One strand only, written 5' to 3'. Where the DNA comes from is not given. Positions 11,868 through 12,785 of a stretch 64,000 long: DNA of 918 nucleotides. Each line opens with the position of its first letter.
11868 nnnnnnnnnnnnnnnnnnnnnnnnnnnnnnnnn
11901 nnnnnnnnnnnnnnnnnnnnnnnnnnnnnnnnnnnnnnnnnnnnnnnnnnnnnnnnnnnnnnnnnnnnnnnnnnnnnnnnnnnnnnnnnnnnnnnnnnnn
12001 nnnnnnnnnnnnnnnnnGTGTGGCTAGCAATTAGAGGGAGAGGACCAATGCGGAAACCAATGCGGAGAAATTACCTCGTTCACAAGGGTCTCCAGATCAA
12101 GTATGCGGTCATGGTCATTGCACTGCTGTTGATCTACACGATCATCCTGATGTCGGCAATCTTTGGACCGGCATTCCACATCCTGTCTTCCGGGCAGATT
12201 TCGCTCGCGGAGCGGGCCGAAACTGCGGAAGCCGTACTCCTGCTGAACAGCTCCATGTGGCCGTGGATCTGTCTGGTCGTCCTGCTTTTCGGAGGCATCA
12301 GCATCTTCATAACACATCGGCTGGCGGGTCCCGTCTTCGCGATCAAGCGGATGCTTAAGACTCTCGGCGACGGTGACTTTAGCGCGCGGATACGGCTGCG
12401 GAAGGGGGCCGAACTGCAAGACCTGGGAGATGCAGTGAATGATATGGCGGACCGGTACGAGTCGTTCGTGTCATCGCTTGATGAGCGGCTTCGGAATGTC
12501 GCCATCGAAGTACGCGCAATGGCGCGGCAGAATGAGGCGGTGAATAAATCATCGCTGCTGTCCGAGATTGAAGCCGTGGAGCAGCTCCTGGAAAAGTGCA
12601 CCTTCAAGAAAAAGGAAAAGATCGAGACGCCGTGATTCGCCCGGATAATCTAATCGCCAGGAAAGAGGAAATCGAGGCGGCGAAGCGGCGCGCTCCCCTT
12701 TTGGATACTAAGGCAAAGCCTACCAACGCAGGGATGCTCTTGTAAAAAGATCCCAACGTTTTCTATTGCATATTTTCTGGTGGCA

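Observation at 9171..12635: Lipoprotein with 12 near-identical YVTN-type propeller blades, followed by a pilin-like protein and a HAMP-only membrane protein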

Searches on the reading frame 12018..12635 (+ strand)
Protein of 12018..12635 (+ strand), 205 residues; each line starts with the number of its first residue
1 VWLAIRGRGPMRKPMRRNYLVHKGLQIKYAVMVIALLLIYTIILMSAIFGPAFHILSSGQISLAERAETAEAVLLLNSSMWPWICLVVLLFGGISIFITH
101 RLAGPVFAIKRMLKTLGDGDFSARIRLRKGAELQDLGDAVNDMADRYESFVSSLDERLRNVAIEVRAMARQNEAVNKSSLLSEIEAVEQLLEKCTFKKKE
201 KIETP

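Call 4: search_protein_families(library=pfam, proteins=[window:12018-12635:+], max_evalue=0.1)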
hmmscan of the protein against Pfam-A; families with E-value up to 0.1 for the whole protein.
window:12018-12635:+ (205 aa): 1 family
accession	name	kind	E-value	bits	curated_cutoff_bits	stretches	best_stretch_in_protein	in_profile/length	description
PF00672.30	HAMP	-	1.2e-08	35.6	25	1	97-146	1-50/53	HAMP domain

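Call 12: find_encoding_contigs(protein=window:12018-12635:+, flank=10000, max_places=6)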
Protein window:12018-12635:+ (205 aa): no gene with exactly this product is on record in the collection.

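Call 13: find_homologous_proteins(query=window:12018-12632:+)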
Query window:12018-12632:+ (205 aa): 16 proteins with E <= 0.001 among 639 candidates.
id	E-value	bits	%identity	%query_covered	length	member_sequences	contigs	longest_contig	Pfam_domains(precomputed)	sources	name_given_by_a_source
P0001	4.8e-119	413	100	95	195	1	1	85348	PF00672.31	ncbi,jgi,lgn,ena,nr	ncbi:MAG TPA: HAMP domain-containing protein [Nitrospirota bacterium]|nr:HAMP domain-containing prot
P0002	3.1e-105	368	91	95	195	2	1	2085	PF00672.31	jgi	-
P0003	4.3e-95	335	83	95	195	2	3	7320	PF00672.31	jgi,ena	jgi:methyl-accepting chemotaxis protein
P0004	2.2e-86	306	79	92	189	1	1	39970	PF00672.31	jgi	jgi:methyl-accepting chemotaxis protein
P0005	1.1e-84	301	74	95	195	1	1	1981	PF00672.31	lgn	-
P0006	3.2e-71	257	87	68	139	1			PF00672.31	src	-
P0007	5.7e-43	165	41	95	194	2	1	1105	PF00672.31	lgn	-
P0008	1.3e-39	154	45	82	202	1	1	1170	PF00672.31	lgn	-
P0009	1.6e-38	150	44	82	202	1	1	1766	PF00672.31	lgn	-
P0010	4.1e-38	149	43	82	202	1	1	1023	PF00672.31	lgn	-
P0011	5.7e-38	149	43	82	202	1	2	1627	PF00672.31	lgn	-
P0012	6.6e-38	148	43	82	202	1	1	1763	PF00672.31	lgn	-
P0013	7.0e-11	60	34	67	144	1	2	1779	-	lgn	-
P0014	3.4e-10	58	52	29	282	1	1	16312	-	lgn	-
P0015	4.6e-8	51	51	32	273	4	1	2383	-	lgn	-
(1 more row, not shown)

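Call 14: find_encoding_contigs(protein=P0001, flank=10000, max_places=4)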
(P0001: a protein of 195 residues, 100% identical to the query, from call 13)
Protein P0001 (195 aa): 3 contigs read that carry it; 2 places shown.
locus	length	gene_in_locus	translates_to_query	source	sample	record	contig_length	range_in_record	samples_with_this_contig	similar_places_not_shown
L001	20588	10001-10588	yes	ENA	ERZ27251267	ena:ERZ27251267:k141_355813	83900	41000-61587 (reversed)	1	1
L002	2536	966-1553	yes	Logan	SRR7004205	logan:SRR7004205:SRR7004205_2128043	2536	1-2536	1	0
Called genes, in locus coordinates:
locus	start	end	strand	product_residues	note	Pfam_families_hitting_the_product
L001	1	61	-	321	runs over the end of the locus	PF04392:ABC_sub_bind, PF13407:Peripla_BP_4 (faint)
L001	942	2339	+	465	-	PF06751:EutB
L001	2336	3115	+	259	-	PF05985:EutC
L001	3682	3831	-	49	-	-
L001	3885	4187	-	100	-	-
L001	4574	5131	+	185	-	PF12680:SnoaL_2 (weak)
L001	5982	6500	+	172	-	PF04191:PEMT, PF04140:ICMT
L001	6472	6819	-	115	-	-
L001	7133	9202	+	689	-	-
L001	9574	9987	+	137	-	PF07963:N_methyl, PF16732:ComP_DUS (weak)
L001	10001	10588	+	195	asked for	PF00672:HAMP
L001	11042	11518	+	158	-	PF13664:DUF4149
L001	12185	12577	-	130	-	-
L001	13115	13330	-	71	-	-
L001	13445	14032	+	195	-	-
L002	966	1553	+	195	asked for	PF00672:HAMP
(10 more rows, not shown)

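Call 15: find_encoding_contigs(protein=P0004, flank=10000, max_places=4)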
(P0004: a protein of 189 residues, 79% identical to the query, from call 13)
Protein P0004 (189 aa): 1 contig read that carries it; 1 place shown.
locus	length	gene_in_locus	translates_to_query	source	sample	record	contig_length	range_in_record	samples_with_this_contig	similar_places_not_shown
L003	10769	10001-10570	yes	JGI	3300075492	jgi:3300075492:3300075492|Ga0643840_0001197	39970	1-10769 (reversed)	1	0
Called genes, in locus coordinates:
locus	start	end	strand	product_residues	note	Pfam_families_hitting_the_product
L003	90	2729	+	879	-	PF07517:SecA_DEAD, PF00270:DEAD (faint), PF01043:SecA_PP_bind, PF21090:P-loop_SecA, PF07516:SecA_SW, PF02810:SEC-C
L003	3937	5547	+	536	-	PF12729:4HB_MCP_1, PF00672:HAMP (weak), PF00015:MCPsignal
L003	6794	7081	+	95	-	PF13442:Cytochrome_CBB3 (weak)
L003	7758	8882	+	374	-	PF04055:Radical_SAM, PF13186:SPASM (weak)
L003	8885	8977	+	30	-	-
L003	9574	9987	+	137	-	PF07963:N_methyl, PF16732:ComP_DUS (weak)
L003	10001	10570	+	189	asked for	PF00672:HAMP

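Call 16: find_encoding_contigs(protein=P0003, flank=10000, max_places=4)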
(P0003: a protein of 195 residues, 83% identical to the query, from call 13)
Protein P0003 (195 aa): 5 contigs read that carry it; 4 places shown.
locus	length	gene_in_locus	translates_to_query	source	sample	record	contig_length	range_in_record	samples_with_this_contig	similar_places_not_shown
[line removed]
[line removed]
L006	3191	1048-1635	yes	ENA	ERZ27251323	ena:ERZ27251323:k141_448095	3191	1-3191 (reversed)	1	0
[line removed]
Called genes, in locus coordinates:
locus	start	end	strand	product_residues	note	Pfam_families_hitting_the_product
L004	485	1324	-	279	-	PF04187:Cofac_haem_bdg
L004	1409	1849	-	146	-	PF12680:SnoaL_2 (weak)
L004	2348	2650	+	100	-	-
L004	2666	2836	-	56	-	-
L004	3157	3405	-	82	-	-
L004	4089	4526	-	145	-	-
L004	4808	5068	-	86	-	-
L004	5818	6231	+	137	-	PF07963:N_methyl, PF16732:ComP_DUS (weak)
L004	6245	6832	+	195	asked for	PF00672:HAMP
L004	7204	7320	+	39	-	?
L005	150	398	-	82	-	-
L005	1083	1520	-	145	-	-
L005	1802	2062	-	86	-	-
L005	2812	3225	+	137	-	PF07963:N_methyl, PF16732:ComP_DUS (weak)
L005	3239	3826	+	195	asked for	PF00672:HAMP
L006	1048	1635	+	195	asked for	PF00672:HAMP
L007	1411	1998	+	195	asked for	PF00672:HAMP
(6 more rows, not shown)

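Call 21: find_encoding_contigs(protein=P0009, flank=10000, max_places=3)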
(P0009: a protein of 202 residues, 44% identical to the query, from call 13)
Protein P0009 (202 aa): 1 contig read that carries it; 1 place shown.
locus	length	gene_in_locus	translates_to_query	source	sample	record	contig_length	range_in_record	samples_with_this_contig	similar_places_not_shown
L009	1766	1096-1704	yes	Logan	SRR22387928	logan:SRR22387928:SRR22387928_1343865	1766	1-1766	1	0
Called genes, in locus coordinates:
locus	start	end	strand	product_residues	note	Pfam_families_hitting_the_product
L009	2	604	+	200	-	?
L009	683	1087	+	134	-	PF07963:N_methyl, PF16732:ComP_DUS (weak)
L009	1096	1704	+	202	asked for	PF00672:HAMP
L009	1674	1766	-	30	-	?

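Call 22: find_encoding_contigs(protein=P0007, flank=10000, max_places=3)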
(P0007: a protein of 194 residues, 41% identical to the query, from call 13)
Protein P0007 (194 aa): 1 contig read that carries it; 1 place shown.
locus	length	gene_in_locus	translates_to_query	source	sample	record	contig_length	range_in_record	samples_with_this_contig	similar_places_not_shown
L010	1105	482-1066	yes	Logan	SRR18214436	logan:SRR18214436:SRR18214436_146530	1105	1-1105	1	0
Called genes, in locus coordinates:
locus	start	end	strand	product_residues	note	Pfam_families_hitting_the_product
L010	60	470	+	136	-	PF07963:N_methyl (weak), PF16732:ComP_DUS (weak)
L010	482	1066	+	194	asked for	PF00672:HAMP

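Call 23: find_related_loci(query=A1, collection=genome_contigs, flank=10000)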
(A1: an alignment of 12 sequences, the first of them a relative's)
Query A1 (195 aa) in genome_contigs; peptide patterns used: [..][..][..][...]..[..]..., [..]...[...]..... (x = any residue, [..] = any of these).
280 stretches matched a pattern; 5 encode a relative of the query (tblastn E <= 1e-3); 5 distinct loci.
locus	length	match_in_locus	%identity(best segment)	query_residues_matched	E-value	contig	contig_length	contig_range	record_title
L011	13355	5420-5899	36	1-161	4e-34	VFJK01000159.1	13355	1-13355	MAG: Geobacter sp. isolate Bin_37_8 c_000003613985, whole genome shotgun sequence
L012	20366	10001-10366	49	3-123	2e-32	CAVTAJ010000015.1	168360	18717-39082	MAG: Nitrospirota bacterium isolate MFD04651.bin.2.58 genome assembly, contig: contig_4906, whole genome shotgun sequenc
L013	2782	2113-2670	32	1-182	1e-31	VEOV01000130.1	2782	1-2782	MAG: Geobacter sp. isolate MnB_3 Mn-Geobacter-2_470613, whole genome shotgun sequence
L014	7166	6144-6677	36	6-189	2e-28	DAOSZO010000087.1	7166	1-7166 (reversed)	MAG TPA_asm: Smithella sp. isolate AMR_MDS_2057 NODE_8863_length_7166_cov_5.181550, whole genome shotgun sequence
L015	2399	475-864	32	3-136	8e-16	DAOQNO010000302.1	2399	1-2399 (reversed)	MAG TPA_asm: Elusimicrobiota bacterium isolate AMR_MDS_0494 NODE_34834_length_2399_cov_6.655717, whole genome shotgun se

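Call 30: find_related_loci(query=A3, collection=metagenome_contigs, flank=8000)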
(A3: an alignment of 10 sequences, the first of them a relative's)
Query A3 (195 aa) in metagenome_contigs; peptide patterns used: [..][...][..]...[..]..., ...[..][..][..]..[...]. (x = any residue, [..] = any of these).
600 stretches matched a pattern (row limit reached: there are more); 54 encode a relative of the query (tblastn E <= 1e-3); 54 distinct loci.
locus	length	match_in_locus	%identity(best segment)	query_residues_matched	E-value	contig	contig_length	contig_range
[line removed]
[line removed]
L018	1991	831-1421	39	1-189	2e-44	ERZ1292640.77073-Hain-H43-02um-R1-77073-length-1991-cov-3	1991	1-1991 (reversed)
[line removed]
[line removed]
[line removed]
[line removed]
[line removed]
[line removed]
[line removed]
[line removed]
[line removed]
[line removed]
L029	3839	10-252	38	69-149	8e-16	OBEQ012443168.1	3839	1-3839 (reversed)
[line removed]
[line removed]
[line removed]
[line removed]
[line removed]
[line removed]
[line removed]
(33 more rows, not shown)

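Call 34: search_protein_families(library=ncbifam, proteins=[window:12048-12635:+, L011:5414-6007:+, L033:1201-1911:+, L039:5731-6339:+], max_evalue=0.01)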
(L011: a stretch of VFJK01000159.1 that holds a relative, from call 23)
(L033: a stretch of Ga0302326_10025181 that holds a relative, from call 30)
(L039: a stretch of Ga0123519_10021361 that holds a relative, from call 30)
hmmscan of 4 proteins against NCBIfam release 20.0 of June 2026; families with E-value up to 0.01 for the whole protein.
window:12048-12635:+ (195 aa): 13 families
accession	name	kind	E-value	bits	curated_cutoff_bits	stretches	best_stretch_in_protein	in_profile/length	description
NF040691.1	MtrAB_MtrB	equivalog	5.3e-08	32.3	450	1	64-146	184-266/507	MtrAB system histidine kinase MtrB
NF038263.1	prot_phos_SiaA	equivalog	4e-07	28.9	700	1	67-162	309-404/658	biofilm regulation protein phosphatase SiaA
NF007898.0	PRK10604.1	equivalog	4.2e-07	29.5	478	1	98-157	166-225/433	two-component system sensor histidine kinase RstB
NF012226.0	AdeS_HK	equivalog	4.7e-07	29.3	500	1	23-153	11-145/353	two-component sensor histidine kinase AdeS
NF007896.0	PRK10600.1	equivalog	7.1e-07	28.2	578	1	75-156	161-242/598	nitrate/nitrite two-component system sensor histidine kinase NarX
NF033092.0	HK_WalK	equivalog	1.2e-05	24.2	725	1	78-146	187-255/594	cell wall metabolism sensor histidine kinase WalK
NF045911.1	TCSHisKinNblS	equivalog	2.8e-05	22.7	1000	1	80-142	195-255/621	two-component system sensor histidine kinase NblS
NF058645.1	MCPCtpMPsAe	equivalog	0.00033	19.6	900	1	68-166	205-305/558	methyl-accepting chemotaxis protein CtpM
NF045900.1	HisKinCpxALeg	equivalog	0.00064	18.6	800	1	75-166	159-254/451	two-component system sensor histidine kinase CpxA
NF007007.0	PRK09470.1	equivalog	0.00083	18.4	486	1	64-157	164-258/463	envelope stress sensor histidine kinase CpxA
NF033094.0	HK_VanS_O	exception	0.0057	16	720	1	78-156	56-136/345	vancomycin resistance histidine kinase VanS-O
NF033093.1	HK_VicK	exception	0.0059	15.3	680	1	85-140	30-85/448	cell wall metabolism sensor histidine kinase VicK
NF012163.2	BaeS_SmeS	equivalog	0.0085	15.1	500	0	79-140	174-236/457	sensor histidine kinase efflux regulator BaeS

L011:5414-6007:+ (198 aa): 6 families
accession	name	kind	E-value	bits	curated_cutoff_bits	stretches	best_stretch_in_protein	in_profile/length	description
NF033092.0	HK_WalK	equivalog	1.4e-07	30.5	725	1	75-160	183-268/594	cell wall metabolism sensor histidine kinase WalK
NF040691.1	MtrAB_MtrB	equivalog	9.6e-05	21.6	450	1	62-140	181-259/507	MtrAB system histidine kinase MtrB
NF058645.1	MCPCtpMPsAe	equivalog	0.0015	17.4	900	1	77-163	213-301/558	methyl-accepting chemotaxis protein CtpM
NF045911.1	TCSHisKinNblS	equivalog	0.0029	16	1000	1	68-147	179-259/621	two-component system sensor histidine kinase NblS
NF038263.1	prot_phos_SiaA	equivalog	0.0047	15.5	700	1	58-163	297-404/658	biofilm regulation protein phosphatase SiaA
TIGR01386.1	cztS_silS_copS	subfamily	0.007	15.4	292.55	0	60-140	155-236/457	heavy metal sensor histidine kinase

L033:1201-1911:+ (237 aa): 7 families
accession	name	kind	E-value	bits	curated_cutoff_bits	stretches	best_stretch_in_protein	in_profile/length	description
NF058645.1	MCPCtpMPsAe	equivalog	2.6e-06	26.5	900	1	102-192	184-275/558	methyl-accepting chemotaxis protein CtpM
NF040691.1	MtrAB_MtrB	equivalog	5.7e-06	25.6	450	1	121-196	186-260/507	MtrAB system histidine kinase MtrB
NF045900.1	HisKinCpxALeg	equivalog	4.2e-05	22.5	800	1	47-198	76-229/451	two-component system sensor histidine kinase CpxA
NF008184.0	PRK10935.1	equivalog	0.0012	17.5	553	1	97-196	126-225/565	nitrate/nitrite two-component system sensor histidine kinase NarQ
NF033092.0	HK_WalK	equivalog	0.0015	17.2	725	0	109-209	163-265/594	cell wall metabolism sensor histidine kinase WalK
NF045911.1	TCSHisKinNblS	equivalog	0.0015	16.9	1000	0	133-207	191-264/621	two-component system sensor histidine kinase NblS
NF038263.1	prot_phos_SiaA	equivalog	0.0081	14.7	700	1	117-198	304-384/658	biofilm regulation protein phosphatase SiaA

L039:5731-6339:+ (203 aa): 8 families
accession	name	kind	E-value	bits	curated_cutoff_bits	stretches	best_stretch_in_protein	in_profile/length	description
NF058645.1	MCPCtpMPsAe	equivalog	5.3e-06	25.5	900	1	69-183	192-305/558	methyl-accepting chemotaxis protein CtpM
NF033092.0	HK_WalK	equivalog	2.9e-05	22.9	725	1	77-156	173-251/594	cell wall metabolism sensor histidine kinase WalK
NF008312.0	PRK11100.1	equivalog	0.00064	18.7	356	1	88-158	188-257/477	two-component system sensor histidine kinase CreC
NF038263.1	prot_phos_SiaA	equivalog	0.0027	16.3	700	1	78-153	306-381/658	biofilm regulation protein phosphatase SiaA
NF007309.0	PRK09793.1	equivalog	0.0052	15.8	903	1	80-153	190-261/533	methyl-accepting chemotaxis protein IV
NF040691.1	MtrAB_MtrB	equivalog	0.0056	15.8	450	1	84-153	192-259/507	MtrAB system histidine kinase MtrB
NF033480.1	bifunc_MprF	equivalog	0.0062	14.9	600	1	4-104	429-511/841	bifunctional lysylphosphatidylglycerol flippase/synthetase MprF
NF045911.1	TCSHisKinNblS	equivalog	0.0072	14.7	1000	1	85-169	184-268/621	two-component system sensor histidine kinase NblS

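Call 52: search_protein_representatives(alignment_id=A1)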
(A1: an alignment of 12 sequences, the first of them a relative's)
Query: 12 sequences, 194 profile positions. Proteins with E-value up to 0.001 (for the whole library): 23787; up to 1e-10: 2813; up to 1e-30: 33. The best 150 are listed.
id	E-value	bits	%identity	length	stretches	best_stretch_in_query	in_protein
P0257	1.6e-59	217.2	-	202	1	5-191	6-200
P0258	4.3e-59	215.8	-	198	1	5-187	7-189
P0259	1.4e-53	197.8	-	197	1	1-178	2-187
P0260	5.0e-51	189.5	-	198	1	1-185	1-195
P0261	5.6e-51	189.3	-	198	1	1-184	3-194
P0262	9.9e-50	185.2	-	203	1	3-189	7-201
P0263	7.1e-49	182.4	-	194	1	1-170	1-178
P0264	8.0e-48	179.0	-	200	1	5-178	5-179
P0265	2.9e-47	177.2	-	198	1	1-189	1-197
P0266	4.4e-47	176.6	-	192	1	3-165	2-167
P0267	1.3e-46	175.1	-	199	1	3-189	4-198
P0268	9.8e-46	172.2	-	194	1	1-184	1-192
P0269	1.7e-45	171.4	-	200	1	1-184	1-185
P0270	2.0e-44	167.9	-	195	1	1-185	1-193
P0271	1.9e-43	164.8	-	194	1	1-184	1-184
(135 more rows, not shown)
